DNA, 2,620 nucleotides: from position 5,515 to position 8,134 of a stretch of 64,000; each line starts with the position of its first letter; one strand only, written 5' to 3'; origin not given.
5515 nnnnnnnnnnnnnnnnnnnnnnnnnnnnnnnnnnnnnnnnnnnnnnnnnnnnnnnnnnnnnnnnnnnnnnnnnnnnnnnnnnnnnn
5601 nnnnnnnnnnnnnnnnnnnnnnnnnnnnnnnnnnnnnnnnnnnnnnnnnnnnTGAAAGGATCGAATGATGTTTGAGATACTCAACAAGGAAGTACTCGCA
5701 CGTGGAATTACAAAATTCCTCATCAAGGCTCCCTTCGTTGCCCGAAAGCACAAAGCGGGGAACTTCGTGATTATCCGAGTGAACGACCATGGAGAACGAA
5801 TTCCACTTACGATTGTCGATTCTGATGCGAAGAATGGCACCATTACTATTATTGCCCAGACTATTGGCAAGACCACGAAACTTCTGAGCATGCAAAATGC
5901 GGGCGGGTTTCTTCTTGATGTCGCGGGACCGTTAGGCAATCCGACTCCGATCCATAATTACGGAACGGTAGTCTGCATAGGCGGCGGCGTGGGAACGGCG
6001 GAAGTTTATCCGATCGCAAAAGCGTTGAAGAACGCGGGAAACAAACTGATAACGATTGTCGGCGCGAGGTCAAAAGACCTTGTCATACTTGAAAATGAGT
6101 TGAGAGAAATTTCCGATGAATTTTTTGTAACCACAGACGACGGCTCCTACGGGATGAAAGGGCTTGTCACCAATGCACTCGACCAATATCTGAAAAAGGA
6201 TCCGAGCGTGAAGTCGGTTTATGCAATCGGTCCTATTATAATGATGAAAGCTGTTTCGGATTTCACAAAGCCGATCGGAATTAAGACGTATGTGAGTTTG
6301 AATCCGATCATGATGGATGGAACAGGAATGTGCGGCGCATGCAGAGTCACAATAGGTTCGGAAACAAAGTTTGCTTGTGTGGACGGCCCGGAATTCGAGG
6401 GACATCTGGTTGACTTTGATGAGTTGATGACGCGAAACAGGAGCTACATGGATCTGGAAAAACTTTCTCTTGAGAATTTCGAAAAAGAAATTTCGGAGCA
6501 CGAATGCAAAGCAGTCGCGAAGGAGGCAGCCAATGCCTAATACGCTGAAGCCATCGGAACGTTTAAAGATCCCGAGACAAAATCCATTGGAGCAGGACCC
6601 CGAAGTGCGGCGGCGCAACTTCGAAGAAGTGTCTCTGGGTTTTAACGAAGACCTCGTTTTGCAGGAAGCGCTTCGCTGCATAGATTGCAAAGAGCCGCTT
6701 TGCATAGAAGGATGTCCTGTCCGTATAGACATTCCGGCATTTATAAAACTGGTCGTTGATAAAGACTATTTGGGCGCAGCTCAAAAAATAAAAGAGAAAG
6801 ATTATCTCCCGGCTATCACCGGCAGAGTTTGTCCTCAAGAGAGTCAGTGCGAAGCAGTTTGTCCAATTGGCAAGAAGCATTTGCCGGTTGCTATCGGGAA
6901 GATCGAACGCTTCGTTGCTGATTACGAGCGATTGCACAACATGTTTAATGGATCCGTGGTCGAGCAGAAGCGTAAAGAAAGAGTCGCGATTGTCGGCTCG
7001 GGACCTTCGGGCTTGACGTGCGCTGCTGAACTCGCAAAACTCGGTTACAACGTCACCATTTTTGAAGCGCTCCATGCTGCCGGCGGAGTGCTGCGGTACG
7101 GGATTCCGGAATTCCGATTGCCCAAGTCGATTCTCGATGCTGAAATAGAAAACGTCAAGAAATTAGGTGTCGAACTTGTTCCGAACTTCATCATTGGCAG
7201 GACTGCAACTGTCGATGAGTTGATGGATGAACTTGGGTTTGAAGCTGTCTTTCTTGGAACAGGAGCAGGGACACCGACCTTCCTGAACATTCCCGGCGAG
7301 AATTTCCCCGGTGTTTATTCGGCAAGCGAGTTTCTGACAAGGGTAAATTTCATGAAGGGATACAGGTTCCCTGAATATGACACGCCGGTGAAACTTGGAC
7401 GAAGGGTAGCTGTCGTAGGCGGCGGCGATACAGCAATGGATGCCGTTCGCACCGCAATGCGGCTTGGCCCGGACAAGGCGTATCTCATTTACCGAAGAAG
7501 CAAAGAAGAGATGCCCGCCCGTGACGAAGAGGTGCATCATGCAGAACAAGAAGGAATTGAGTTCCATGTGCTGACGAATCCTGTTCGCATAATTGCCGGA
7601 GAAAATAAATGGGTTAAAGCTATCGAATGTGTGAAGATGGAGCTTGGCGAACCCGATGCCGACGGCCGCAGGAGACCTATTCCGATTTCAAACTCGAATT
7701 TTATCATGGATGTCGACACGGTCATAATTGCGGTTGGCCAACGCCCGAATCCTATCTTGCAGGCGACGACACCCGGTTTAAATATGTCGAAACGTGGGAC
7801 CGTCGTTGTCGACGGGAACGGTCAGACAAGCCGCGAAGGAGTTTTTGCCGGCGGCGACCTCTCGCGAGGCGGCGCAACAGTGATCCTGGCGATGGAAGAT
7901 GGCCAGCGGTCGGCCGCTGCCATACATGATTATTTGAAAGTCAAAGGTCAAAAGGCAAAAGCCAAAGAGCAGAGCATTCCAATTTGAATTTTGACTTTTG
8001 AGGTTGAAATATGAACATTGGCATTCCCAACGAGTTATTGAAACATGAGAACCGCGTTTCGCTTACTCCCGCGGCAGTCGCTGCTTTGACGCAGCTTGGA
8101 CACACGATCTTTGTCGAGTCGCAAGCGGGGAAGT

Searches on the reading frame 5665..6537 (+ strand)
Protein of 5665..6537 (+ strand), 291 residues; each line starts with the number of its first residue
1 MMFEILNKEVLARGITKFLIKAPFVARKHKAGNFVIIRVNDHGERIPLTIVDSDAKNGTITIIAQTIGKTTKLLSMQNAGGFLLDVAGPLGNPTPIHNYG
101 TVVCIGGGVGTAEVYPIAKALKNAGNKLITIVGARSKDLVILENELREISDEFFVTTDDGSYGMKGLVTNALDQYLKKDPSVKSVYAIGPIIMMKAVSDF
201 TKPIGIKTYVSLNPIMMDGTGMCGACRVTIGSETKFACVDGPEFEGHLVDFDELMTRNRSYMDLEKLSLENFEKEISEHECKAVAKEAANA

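Call 74: search_protein_families(library=pfam, proteins=[window:5665-6537:+], max_evalue=0.00001)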
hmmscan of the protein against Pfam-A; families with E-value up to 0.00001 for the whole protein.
window:5665-6537:+ (291 aa): 1 family
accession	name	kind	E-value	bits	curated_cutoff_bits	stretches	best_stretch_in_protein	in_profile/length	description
PF10418.14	DHODB_Fe-S_bind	-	1.9e-12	47.1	23.9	1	213-249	1-40/41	Iron-sulfur cluster binding domain of dihydroorotate dehydrogenase B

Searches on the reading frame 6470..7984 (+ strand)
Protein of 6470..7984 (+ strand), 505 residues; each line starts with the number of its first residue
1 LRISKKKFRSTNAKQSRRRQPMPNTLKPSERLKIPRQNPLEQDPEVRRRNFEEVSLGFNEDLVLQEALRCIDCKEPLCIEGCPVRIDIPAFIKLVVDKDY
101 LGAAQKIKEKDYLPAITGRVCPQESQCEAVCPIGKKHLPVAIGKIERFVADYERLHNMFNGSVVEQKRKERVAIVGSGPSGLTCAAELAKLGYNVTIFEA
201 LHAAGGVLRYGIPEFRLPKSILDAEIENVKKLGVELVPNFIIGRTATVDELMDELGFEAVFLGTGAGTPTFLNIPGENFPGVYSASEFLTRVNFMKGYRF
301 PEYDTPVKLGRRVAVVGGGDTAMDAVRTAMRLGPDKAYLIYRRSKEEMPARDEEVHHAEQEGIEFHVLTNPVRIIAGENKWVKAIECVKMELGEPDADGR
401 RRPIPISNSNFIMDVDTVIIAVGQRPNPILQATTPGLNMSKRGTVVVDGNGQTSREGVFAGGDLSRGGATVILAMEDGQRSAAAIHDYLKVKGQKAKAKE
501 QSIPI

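Call 74: search_protein_families(library=pfam, proteins=[window:6470-7984:+], max_evalue=0.00001)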
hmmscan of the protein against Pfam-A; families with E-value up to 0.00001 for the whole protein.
window:6470-7984:+ (505 aa): 6 families
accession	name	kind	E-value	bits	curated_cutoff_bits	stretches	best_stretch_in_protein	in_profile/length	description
PF07992.20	Pyr_redox_2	-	3e-42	145.5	26.1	2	171-478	2-291/291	Pyridine nucleotide-disulphide oxidoreductase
PF14691.11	Fer4_20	-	5e-38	129.8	25.8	1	47-155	1-110/113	Dihydroprymidine dehydrogenase domain II, 4Fe-4S cluster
PF00070.33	Pyr_redox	-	9.9e-13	48.9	22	0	312-386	1-78/82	Pyridine nucleotide-disulphide oxidoreductase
PF13450.12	NAD_binding_8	-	5.3e-09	36.7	21.9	1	174-208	1-35/68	NAD(P)-binding Rossmann-like domain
PF13738.12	Pyr_redox_3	-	8.5e-08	32.2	30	0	174-201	2-30/305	Pyridine nucleotide-disulphide oxidoreductase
PF01266.30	DAO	-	8.8e-06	25.9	27.9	0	171-204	1-35/353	FAD dependent oxidoreductase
